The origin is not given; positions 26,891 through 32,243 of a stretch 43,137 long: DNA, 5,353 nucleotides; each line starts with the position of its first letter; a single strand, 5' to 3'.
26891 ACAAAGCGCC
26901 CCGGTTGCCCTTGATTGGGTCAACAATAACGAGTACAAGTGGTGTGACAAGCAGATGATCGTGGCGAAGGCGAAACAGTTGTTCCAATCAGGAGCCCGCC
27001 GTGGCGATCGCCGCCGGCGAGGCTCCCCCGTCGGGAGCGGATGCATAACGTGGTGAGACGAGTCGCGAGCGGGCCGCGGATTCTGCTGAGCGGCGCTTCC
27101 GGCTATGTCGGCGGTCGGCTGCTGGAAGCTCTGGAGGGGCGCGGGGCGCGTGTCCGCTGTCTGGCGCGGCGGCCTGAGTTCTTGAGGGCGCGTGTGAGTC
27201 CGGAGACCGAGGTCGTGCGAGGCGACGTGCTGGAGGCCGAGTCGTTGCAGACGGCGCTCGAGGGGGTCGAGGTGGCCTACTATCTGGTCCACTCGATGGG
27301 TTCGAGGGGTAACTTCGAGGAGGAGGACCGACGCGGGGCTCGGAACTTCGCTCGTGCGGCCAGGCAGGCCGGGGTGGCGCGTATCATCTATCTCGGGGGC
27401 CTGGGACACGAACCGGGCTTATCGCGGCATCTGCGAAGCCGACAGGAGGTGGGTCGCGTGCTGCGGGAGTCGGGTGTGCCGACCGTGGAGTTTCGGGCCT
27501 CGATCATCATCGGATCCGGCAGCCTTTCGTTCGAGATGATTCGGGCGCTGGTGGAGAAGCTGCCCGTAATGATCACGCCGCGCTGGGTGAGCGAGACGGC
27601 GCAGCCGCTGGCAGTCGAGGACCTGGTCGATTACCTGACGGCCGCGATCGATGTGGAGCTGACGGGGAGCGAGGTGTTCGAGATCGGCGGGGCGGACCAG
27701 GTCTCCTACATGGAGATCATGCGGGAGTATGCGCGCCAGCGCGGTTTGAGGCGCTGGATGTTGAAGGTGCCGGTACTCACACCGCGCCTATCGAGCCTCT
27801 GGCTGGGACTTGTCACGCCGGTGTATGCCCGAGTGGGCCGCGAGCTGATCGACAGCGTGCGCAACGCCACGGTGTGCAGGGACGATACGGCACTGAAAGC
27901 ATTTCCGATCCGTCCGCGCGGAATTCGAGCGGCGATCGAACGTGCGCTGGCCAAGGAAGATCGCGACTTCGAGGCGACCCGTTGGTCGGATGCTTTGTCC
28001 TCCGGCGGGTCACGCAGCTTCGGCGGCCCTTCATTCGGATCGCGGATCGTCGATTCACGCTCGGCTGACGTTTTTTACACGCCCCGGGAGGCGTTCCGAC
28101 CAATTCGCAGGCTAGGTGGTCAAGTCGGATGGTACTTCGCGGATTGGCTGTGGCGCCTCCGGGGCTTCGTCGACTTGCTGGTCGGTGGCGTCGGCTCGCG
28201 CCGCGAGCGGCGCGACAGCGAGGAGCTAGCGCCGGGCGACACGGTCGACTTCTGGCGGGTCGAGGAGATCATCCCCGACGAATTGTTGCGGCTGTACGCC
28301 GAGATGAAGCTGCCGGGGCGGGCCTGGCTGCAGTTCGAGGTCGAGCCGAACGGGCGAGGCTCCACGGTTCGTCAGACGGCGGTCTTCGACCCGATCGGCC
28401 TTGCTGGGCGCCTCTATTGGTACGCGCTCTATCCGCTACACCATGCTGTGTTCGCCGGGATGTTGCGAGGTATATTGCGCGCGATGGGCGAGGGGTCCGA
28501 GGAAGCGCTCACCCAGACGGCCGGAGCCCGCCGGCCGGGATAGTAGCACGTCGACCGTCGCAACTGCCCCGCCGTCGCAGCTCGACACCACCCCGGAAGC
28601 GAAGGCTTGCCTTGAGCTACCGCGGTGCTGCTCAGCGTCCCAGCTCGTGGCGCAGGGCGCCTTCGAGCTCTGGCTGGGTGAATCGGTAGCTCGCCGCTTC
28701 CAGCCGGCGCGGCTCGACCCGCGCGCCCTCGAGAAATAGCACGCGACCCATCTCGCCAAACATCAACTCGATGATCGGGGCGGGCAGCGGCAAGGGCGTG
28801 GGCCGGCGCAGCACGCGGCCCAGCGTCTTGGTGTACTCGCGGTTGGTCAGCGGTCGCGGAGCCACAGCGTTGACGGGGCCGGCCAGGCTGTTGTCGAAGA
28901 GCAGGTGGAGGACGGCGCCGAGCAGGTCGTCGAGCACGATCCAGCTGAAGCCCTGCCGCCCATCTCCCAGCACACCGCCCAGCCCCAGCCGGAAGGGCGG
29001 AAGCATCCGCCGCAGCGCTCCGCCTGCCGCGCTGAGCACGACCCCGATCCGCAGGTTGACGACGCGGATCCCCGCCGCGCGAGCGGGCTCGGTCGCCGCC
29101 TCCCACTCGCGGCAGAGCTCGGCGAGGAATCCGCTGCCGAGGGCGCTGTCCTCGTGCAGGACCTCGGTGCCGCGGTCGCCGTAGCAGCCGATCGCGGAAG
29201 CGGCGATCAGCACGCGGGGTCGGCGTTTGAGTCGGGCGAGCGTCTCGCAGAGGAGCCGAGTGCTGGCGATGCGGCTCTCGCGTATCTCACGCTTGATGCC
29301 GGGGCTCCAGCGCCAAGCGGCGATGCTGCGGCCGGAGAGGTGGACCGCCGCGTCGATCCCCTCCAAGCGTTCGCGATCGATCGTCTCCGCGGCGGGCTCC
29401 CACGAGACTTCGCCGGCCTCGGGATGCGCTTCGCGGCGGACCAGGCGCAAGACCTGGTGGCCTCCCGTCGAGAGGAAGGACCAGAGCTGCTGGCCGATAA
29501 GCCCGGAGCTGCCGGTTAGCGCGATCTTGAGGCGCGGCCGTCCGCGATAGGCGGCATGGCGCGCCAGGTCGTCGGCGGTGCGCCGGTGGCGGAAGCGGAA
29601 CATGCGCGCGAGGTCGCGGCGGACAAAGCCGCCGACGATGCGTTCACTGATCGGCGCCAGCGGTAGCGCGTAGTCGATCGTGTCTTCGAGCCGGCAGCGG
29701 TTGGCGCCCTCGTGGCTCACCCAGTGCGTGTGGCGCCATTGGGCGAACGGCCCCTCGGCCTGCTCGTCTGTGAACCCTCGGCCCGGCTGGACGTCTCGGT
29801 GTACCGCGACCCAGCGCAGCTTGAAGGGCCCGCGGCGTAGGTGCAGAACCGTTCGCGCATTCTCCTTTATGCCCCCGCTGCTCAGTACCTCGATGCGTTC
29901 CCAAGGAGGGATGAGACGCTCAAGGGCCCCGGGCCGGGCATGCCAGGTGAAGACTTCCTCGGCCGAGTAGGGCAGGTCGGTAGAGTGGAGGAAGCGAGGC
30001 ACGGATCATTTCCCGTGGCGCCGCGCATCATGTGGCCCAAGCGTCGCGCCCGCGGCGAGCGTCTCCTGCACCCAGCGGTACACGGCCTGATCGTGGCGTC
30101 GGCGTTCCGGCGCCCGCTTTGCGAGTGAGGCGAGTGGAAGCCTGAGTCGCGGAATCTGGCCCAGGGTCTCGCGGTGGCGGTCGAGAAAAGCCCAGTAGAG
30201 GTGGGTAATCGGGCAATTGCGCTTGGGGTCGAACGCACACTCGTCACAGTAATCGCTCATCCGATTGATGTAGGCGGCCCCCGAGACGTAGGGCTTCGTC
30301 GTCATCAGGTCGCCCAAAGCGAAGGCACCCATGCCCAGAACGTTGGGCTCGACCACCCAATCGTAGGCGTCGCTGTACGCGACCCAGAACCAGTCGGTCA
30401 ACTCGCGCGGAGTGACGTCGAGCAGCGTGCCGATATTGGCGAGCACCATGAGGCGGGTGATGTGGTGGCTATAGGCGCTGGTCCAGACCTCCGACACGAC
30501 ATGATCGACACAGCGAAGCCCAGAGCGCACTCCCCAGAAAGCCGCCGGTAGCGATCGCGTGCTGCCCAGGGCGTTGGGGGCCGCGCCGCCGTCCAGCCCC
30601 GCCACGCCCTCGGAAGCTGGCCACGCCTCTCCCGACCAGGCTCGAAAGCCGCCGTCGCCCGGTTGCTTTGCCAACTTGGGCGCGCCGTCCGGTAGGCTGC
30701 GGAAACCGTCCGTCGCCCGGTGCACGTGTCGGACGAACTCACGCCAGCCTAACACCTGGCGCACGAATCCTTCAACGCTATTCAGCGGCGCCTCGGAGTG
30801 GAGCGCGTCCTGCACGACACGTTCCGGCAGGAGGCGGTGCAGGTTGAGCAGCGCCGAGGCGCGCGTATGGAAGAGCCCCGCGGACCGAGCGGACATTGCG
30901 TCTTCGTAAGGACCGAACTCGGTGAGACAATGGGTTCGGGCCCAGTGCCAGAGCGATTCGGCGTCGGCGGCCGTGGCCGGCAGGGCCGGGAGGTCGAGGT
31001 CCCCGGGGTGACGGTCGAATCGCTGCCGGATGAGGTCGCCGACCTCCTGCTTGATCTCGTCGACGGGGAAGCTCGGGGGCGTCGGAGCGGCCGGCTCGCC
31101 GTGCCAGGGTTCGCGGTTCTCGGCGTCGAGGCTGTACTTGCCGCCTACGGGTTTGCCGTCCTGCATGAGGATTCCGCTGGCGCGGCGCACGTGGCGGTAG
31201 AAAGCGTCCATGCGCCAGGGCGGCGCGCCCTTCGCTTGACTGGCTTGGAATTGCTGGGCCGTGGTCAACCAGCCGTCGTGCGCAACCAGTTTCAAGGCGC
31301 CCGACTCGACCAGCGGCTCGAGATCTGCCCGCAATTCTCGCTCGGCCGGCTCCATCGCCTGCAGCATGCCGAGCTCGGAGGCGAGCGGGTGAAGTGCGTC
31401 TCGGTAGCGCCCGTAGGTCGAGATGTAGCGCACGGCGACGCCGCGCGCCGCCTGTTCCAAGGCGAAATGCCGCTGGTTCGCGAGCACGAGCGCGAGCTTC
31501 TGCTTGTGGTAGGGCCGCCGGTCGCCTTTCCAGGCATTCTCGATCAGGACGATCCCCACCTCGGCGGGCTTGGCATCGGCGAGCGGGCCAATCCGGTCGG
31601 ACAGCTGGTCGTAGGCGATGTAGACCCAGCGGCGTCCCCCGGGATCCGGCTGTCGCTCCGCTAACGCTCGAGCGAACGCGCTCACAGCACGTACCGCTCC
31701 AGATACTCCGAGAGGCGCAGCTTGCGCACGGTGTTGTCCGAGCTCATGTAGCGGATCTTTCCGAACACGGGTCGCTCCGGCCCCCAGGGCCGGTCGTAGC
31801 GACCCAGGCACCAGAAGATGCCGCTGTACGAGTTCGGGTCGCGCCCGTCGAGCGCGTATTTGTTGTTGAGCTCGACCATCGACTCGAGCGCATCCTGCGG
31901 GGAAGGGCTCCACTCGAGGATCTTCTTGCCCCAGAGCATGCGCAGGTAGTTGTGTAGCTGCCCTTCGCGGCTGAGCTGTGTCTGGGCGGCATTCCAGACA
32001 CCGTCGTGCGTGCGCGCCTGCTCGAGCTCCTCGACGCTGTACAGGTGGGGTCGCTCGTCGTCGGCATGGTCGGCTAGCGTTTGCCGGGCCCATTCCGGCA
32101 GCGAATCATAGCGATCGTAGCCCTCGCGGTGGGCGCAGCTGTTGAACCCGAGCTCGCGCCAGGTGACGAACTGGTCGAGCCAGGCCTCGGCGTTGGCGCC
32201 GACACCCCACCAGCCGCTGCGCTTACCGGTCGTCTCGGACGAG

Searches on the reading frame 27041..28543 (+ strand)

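Call 18: search_protein_families(library=pfam, proteins=[window:27041-28543:+], max_evalue=0.00001)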
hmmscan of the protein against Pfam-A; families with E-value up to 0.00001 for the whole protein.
window:27041-28543:+ (500 aa): 5 families
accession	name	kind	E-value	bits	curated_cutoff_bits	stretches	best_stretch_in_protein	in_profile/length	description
PF11066.14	DUF2867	-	1.5e-34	119.8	27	1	334-474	5-142/142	Protein of unknown function (DUF2867)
PF13460.12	NAD_binding_10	-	8.1e-17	62.1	27.2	1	18-124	1-102/184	NAD(P)H-binding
PF05368.20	NmrA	-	2.3e-12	47.6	27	1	13-148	4-141/298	NmrA-like family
PF01370.27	Epimerase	-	2.9e-10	40.4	20.9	1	14-119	1-114/240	NAD dependent epimerase/dehydratase family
PF01073.25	3Beta_HSD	-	2.6e-06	27.1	22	1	17-118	3-114/280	3-beta hydroxysteroid dehydrogenase/isomerase family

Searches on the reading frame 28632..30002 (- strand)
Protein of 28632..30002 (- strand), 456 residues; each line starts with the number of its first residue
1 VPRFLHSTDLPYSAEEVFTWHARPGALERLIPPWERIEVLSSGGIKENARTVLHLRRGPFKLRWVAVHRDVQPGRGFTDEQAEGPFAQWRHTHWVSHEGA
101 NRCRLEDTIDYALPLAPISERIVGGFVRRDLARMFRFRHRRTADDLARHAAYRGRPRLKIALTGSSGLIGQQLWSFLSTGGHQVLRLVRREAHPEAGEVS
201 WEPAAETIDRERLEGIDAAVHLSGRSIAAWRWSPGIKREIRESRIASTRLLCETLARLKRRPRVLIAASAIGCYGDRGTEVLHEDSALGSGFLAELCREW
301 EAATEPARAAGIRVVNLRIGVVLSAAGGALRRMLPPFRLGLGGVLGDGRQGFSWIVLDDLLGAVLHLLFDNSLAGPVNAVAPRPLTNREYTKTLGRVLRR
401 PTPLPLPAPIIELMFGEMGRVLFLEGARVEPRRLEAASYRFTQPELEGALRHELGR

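Call 20: search_protein_families(library=pfam, proteins=[window:28632-30002:-], max_evalue=0.00001)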
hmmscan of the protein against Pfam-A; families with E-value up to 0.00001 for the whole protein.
window:28632-30002:- (456 aa): 4 families
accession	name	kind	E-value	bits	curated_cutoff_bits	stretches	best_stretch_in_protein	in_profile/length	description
PF08338.16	DUF1731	-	5.4e-14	52.1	27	1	407-452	2-46/47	Domain of unknown function (DUF1731)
PF01370.27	Epimerase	-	9.9e-11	41.9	20.9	1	160-368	1-225/240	NAD dependent epimerase/dehydratase family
PF03364.25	Polyketide_cyc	-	7.1e-10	39.7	23.4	1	10-134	1-121/126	Polyketide cyclase / dehydrase and lipid transport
PF10604.15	Polyketide_cyc2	-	8.9e-06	26.5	27.4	0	3-141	3-136/142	Polyketide cyclase / dehydrase and lipid transport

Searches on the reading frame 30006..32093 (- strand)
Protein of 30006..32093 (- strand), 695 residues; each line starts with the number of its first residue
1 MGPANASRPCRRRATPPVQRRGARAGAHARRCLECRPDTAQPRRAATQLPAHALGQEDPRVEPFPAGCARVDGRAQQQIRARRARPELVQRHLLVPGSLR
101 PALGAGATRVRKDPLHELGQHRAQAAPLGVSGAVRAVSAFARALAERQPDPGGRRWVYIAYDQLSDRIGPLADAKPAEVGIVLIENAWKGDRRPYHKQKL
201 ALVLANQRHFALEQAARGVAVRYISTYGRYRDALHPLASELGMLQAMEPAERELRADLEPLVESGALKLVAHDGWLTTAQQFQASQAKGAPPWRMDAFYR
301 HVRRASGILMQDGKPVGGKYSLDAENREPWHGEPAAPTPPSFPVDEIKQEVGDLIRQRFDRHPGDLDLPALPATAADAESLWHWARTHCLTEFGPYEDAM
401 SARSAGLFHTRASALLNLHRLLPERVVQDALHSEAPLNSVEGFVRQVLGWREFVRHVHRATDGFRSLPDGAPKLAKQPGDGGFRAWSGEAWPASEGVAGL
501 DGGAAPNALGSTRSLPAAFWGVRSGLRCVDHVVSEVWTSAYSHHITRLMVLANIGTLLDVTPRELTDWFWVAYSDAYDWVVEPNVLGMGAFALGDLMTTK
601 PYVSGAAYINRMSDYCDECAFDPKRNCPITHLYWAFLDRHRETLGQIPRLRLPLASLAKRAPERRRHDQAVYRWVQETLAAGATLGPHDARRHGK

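Call 20: search_protein_families(library=pfam, proteins=[window:30006-32093:-], max_evalue=0.00001)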
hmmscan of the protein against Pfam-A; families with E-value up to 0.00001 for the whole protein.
window:30006-32093:- (695 aa): 1 family
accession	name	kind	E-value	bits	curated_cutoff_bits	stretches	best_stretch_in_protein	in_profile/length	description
PF04244.19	DPRP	-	8.9e-49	166.7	22.1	1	158-367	2-220/224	Deoxyribodipyrimidine photo-lyase-related protein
